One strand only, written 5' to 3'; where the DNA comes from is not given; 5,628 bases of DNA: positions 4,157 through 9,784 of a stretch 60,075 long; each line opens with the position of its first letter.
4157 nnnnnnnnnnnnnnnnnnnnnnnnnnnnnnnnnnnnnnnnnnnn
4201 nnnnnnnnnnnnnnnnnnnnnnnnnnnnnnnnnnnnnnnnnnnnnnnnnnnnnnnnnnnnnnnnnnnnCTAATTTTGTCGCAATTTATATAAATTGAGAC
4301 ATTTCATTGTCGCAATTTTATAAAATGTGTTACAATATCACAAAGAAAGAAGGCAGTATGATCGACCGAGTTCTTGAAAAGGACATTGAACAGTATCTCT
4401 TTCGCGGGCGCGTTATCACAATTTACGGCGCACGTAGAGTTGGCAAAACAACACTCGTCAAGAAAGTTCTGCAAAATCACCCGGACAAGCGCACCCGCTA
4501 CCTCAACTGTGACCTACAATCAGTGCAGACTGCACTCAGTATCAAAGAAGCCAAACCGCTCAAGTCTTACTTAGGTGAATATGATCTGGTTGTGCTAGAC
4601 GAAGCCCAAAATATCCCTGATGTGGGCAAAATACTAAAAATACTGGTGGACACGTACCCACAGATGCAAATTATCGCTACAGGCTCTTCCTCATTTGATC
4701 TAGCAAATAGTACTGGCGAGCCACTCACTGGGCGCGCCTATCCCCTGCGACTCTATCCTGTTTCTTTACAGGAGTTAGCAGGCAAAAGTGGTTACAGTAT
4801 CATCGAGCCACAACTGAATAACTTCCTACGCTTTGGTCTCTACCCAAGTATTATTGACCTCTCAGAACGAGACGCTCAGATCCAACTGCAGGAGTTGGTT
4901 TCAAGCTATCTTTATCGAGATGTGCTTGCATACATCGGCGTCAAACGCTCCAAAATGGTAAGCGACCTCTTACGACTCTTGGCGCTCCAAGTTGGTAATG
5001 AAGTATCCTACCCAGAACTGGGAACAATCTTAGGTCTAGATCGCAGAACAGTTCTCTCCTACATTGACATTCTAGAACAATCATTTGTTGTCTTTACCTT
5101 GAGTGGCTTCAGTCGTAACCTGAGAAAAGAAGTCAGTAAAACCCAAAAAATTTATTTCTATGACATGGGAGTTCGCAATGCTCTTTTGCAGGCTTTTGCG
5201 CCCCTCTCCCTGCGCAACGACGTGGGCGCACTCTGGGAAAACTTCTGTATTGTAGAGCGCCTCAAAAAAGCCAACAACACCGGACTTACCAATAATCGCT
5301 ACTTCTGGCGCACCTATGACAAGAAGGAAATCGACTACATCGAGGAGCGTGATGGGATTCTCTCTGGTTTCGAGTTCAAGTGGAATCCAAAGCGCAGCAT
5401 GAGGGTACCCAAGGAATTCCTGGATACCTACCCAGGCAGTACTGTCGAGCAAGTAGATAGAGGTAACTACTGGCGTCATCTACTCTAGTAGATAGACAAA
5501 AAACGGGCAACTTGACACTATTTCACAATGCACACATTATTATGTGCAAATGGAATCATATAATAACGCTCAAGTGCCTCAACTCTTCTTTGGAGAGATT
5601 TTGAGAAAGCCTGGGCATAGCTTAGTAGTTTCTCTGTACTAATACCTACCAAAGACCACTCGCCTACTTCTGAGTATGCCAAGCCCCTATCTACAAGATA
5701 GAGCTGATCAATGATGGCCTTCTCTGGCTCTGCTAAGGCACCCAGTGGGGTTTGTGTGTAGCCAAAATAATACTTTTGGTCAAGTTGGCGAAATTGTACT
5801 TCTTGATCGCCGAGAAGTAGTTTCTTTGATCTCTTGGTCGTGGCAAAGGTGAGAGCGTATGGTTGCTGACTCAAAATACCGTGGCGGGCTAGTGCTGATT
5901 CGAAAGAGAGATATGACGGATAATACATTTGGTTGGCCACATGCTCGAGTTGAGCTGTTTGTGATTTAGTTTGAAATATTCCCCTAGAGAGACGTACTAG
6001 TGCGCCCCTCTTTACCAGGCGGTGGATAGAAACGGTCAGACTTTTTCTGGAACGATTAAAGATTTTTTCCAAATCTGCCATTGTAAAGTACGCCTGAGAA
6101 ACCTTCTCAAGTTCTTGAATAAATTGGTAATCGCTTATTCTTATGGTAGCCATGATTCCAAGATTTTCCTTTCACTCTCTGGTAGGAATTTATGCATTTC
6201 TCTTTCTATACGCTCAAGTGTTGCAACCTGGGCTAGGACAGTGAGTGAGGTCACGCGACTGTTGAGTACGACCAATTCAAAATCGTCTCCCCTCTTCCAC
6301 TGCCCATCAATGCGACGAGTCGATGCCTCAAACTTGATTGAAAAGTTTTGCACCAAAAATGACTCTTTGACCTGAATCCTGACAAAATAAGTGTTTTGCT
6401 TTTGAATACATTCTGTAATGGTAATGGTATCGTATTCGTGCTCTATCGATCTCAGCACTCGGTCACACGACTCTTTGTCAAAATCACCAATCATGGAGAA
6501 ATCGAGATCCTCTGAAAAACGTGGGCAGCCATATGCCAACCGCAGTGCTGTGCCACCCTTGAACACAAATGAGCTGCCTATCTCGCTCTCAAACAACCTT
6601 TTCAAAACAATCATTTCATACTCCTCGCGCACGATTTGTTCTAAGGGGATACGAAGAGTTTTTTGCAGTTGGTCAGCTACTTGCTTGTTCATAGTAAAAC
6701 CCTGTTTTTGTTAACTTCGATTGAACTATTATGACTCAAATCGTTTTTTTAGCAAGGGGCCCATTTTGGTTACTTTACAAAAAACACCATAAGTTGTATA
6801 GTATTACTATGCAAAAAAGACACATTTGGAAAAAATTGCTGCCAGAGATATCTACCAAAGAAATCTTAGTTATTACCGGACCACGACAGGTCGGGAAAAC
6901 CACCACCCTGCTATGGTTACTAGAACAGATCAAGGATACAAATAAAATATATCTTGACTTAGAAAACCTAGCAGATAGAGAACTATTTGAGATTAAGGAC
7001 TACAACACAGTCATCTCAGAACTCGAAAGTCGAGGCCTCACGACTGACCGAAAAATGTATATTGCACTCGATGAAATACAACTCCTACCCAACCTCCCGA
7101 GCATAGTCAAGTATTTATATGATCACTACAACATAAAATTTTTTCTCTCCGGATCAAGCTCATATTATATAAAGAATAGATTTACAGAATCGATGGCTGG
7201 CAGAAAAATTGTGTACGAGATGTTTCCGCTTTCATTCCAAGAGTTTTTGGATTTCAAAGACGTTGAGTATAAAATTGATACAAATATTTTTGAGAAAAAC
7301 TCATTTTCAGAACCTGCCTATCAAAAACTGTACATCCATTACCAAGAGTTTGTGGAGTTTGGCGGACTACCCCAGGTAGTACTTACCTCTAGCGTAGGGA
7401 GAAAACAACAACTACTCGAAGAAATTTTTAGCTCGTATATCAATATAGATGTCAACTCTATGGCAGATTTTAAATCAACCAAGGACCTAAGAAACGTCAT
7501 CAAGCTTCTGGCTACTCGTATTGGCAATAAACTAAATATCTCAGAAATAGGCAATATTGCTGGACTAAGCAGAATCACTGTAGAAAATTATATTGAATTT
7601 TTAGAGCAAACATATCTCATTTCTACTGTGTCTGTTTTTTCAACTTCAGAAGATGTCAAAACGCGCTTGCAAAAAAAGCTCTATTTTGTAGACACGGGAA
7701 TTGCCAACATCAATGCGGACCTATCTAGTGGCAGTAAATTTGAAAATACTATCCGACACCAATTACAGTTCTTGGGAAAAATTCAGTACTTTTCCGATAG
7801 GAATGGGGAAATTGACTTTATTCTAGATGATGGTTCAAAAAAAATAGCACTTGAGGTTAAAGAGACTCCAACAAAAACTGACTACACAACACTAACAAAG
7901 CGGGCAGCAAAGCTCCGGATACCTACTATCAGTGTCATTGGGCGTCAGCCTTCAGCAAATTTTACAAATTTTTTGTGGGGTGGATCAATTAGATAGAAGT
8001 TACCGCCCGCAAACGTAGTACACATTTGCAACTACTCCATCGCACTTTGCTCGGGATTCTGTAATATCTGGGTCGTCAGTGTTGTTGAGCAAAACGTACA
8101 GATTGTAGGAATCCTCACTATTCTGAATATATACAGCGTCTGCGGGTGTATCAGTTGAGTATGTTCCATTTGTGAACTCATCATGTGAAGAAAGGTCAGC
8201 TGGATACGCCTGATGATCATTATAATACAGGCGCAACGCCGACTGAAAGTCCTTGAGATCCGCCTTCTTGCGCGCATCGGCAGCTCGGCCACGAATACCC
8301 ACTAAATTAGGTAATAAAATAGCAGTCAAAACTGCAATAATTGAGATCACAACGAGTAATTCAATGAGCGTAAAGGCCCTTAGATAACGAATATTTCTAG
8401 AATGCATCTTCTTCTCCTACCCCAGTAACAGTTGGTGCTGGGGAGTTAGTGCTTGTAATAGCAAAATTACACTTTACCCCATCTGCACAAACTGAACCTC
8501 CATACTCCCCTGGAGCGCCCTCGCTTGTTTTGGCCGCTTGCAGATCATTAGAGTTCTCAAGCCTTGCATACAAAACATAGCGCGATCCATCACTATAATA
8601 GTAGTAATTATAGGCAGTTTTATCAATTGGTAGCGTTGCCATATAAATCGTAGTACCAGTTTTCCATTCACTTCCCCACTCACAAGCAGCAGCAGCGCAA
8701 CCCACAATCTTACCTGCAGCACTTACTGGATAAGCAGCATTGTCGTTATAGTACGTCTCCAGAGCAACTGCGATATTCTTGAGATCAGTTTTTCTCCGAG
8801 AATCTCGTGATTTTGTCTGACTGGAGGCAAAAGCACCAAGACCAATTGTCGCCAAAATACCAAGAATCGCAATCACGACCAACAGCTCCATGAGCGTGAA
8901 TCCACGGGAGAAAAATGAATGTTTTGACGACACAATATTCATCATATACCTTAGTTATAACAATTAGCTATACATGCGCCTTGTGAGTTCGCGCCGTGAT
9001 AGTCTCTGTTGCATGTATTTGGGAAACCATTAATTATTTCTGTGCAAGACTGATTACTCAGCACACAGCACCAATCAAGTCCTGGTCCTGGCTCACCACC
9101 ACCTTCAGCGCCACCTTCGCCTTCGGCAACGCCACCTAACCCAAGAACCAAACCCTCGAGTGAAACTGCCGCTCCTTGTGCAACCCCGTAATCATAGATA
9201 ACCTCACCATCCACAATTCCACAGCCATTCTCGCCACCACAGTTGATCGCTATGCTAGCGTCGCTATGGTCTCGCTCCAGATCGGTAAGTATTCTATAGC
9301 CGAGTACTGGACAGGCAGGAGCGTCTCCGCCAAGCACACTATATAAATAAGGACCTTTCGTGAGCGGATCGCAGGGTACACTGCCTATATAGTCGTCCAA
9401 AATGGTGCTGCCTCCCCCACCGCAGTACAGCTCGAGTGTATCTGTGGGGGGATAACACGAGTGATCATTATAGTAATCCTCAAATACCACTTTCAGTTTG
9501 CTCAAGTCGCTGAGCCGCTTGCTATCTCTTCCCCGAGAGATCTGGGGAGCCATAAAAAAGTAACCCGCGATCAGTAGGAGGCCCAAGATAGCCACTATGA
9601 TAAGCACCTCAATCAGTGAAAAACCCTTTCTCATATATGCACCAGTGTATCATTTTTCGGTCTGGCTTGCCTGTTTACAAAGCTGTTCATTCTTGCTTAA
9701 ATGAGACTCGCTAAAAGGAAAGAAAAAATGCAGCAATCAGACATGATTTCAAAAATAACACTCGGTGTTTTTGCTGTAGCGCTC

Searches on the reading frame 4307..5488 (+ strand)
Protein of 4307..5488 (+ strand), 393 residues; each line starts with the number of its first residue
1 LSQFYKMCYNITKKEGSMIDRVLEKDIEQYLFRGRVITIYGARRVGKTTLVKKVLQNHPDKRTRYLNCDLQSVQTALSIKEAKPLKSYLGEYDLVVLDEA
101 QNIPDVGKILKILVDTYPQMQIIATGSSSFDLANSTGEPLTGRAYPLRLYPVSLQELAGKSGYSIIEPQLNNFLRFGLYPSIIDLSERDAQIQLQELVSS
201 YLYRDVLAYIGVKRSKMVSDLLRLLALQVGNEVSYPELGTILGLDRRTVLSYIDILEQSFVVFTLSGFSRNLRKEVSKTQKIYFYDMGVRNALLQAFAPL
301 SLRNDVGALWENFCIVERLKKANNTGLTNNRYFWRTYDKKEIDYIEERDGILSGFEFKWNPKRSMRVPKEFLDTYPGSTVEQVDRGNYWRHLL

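Call 6: search_protein_families(library=pfam, proteins=[window:4307-5488:+], max_evalue=0.001)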
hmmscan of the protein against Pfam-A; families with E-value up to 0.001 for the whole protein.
window:4307-5488:+ (393 aa): 5 families
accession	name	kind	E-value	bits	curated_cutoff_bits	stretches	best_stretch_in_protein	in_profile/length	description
PF13635.12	DUF4143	-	1.2e-40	139.3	28.1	1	204-360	2-160/160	Domain of unknown function (DUF4143)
PF13173.12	AAA_14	-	1.1e-28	100.2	27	1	35-157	3-128/129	AAA domain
PF13401.12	AAA_22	-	3.9e-06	27.7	27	0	34-72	5-43/130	AAA domain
PF01637.24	ATPase_2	-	7.8e-05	23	33.2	1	20-63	3-49/225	ATPase domain predominantly from Archaea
PF14516.12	AAA_35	-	0.00059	19.2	27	1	24-77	20-74/331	AAA-like domain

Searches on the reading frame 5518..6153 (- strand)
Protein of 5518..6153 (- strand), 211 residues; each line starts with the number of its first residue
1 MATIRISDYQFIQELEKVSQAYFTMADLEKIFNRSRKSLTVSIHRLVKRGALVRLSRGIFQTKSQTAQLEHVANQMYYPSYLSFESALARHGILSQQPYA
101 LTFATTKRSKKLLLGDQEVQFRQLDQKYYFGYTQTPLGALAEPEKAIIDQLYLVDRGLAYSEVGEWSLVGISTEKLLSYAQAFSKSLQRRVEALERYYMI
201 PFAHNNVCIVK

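Call 6: search_protein_families(library=pfam, proteins=[window:5518-6153:-], max_evalue=0.001)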
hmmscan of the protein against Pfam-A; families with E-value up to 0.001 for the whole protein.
window:5518-6153:- (211 aa): 1 family
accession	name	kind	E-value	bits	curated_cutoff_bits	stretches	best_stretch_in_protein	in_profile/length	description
PF13338.12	AbiEi_4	-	3.7e-08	33.8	25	1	19-61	10-47/49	Transcriptional regulator, AbiEi antitoxin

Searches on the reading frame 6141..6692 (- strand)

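Call 6: search_protein_families(library=pfam, proteins=[window:6141-6692:-], max_evalue=0.001)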
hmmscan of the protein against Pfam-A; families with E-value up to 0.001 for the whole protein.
window:6141-6692:- (183 aa): 1 family
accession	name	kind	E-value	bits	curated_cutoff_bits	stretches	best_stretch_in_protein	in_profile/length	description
PF08843.17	AbiEii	-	2.7e-13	50.8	22.5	1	29-106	2-88/238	Nucleotidyl transferase AbiEii toxin, Type IV TA system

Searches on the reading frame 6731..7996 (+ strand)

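Call 6: search_protein_families(library=pfam, proteins=[window:6731-7996:+], max_evalue=0.001)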
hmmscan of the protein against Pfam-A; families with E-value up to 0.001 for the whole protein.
window:6731-7996:+ (421 aa): 4 families
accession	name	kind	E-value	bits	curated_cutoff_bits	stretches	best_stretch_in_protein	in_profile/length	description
PF13173.12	AAA_14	-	4.5e-32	111.2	27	1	43-173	2-129/129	AAA domain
PF13635.12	DUF4143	-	1.1e-23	84.1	28.1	1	240-377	3-158/160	Domain of unknown function (DUF4143)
PF13401.12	AAA_22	-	2.2e-06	28.5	27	1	42-119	4-96/130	AAA domain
PF01637.24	ATPase_2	-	1e-05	25.9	33.2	0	40-85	17-62/225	ATPase domain predominantly from Archaea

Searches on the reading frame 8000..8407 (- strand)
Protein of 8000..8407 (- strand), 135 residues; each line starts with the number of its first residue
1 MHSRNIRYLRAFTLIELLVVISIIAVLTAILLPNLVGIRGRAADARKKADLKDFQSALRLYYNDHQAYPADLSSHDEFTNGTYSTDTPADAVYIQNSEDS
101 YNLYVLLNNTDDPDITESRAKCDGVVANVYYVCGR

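Call 6: search_protein_families(library=pfam, proteins=[window:8000-8407:-], max_evalue=0.001)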
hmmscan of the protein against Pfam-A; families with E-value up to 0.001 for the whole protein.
window:8000-8407:- (135 aa): 1 family
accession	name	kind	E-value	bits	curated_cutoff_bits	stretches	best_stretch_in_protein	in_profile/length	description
PF07963.17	N_methyl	-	1.8e-06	27.7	21.2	1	10-32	5-27/27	Prokaryotic N-terminal methylation motif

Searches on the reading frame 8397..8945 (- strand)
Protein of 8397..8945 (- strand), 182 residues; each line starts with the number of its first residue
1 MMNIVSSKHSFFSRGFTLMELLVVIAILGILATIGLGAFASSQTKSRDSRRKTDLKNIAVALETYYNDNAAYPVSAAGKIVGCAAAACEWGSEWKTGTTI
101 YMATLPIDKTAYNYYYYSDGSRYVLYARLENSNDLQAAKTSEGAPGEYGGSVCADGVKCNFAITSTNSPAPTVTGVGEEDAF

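Call 6: search_protein_families(library=pfam, proteins=[window:8397-8945:-], max_evalue=0.001)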
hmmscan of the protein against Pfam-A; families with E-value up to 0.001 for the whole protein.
window:8397-8945:- (182 aa): 2 families
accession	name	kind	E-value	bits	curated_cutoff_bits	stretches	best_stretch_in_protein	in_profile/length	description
PF07963.17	N_methyl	-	3.3e-07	30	21.2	1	13-35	4-26/27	Prokaryotic N-terminal methylation motif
PF08334.16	T2SSG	-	6.9e-05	23.3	21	1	41-122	4-82/108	Type II secretion system (T2SS), protein G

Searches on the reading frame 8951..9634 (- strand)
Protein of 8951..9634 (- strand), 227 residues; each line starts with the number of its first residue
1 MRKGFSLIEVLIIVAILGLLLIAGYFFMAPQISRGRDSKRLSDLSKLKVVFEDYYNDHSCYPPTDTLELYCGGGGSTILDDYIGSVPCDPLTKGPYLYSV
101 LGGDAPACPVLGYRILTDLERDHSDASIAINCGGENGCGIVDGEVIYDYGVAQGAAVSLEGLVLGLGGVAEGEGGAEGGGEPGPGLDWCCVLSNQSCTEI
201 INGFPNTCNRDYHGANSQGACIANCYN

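Call 6: search_protein_families(library=pfam, proteins=[window:8951-9634:-], max_evalue=0.001)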
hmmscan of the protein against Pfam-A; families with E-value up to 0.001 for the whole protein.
window:8951-9634:- (227 aa): 1 family
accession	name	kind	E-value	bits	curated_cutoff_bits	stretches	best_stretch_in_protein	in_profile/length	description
PF07963.17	N_methyl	-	4.7e-06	26.4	21.2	1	2-24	4-26/27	Prokaryotic N-terminal methylation motif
